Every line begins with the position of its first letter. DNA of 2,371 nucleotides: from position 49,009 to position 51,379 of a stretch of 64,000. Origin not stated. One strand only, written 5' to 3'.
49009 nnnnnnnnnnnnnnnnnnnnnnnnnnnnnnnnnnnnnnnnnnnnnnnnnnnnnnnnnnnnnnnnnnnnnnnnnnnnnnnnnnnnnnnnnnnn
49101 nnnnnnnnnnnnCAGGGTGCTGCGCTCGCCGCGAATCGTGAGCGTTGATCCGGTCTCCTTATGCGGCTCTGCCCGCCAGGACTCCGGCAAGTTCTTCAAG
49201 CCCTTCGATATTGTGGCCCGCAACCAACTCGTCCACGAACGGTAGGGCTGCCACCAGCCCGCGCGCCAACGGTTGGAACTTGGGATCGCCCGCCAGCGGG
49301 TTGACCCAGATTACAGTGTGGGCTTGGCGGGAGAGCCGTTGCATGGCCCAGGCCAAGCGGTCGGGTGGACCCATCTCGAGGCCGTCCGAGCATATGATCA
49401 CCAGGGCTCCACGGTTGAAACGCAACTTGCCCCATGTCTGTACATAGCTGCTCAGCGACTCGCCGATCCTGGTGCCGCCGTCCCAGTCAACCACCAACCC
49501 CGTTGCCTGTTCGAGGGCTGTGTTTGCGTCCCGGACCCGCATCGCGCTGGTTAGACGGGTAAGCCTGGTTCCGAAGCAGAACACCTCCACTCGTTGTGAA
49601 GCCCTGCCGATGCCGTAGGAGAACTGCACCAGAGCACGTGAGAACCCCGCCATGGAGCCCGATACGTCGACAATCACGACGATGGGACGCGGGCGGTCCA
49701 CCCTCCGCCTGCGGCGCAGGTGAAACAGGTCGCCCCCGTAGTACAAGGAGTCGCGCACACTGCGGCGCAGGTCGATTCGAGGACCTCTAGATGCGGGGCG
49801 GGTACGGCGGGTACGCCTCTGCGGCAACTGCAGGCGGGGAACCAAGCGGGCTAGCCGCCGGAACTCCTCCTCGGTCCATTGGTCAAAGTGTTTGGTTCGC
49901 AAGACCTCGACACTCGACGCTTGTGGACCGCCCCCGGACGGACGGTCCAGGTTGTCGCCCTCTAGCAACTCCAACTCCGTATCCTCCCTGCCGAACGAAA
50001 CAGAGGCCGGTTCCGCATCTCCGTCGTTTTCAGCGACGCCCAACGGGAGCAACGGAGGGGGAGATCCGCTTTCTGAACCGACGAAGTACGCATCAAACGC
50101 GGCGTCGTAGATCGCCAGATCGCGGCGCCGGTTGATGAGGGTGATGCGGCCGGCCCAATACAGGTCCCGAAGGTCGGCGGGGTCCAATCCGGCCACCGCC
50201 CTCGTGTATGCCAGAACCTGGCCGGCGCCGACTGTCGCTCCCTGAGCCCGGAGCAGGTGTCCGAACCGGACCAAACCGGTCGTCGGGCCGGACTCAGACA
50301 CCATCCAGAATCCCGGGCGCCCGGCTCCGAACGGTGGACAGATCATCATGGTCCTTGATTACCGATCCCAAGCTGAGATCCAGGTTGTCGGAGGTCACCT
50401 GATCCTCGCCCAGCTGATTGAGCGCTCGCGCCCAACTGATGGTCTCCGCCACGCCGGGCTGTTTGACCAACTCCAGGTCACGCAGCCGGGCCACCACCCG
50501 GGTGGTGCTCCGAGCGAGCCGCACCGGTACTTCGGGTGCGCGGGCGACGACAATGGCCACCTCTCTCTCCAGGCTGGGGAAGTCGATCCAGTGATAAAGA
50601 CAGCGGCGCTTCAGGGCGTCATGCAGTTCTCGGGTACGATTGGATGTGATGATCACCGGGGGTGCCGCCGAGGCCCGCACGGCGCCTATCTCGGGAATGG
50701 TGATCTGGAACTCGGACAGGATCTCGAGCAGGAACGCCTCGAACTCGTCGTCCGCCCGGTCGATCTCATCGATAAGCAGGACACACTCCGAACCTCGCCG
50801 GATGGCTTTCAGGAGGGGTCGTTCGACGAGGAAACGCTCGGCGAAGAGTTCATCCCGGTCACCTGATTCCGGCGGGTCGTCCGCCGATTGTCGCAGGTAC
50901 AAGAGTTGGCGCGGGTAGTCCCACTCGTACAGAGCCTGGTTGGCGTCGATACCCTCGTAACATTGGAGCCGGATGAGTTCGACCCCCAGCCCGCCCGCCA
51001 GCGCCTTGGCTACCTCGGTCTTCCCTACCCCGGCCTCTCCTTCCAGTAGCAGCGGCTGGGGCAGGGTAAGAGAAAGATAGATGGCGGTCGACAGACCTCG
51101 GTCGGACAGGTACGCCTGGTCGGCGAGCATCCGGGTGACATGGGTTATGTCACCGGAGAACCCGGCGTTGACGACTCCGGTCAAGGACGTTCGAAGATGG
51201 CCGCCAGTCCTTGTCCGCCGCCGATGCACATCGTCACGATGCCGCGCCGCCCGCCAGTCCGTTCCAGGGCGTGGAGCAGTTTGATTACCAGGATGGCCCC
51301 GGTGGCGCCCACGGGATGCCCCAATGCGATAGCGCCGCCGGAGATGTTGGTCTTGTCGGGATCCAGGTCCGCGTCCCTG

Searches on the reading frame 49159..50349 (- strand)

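Call 79: search_protein_families(library=pfam, proteins=[window:49159-50349:-])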
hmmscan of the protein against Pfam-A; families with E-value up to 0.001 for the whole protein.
window:49159-50349:- (396 aa): 2 families
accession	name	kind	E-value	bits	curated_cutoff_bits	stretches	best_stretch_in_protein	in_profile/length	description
PF05762.20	VWA_CoxE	-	1.6e-56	191.7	26.4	1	167-382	2-220/222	VWA domain containing CoxE-like protein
PF13519.12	VWA_2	-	0.00016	22.7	27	1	223-323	1-106/107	von Willebrand factor type A domain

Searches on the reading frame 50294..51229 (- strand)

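Call 79: search_protein_families(library=pfam, proteins=[window:50294-51229:-])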
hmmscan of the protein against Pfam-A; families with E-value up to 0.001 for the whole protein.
window:50294-51229:- (311 aa): 6 families
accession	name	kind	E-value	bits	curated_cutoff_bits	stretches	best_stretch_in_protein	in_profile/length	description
PF07728.20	AAA_5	-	5.3e-12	46.3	22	1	59-210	1-139/139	AAA domain (dynein-related subfamily)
PF00004.35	AAA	-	1.3e-11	45.5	21.2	1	60-210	1-123/131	ATPase family associated with various cellular activities (AAA)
PF07726.17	AAA_3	-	5.9e-07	29.9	27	0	150-181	65-96/131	ATPase family associated with various cellular activities (AAA)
PF13401.12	AAA_22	-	4.6e-06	27.4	27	1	59-173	7-113/130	AAA domain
PF07724.20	AAA_2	-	5e-06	27.1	27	1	61-177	7-105/166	AAA domain (Cdc48 subfamily)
PF13191.12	AAA_16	-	1.2e-05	26.3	32.6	1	58-172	25-157/167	AAA ATPase domain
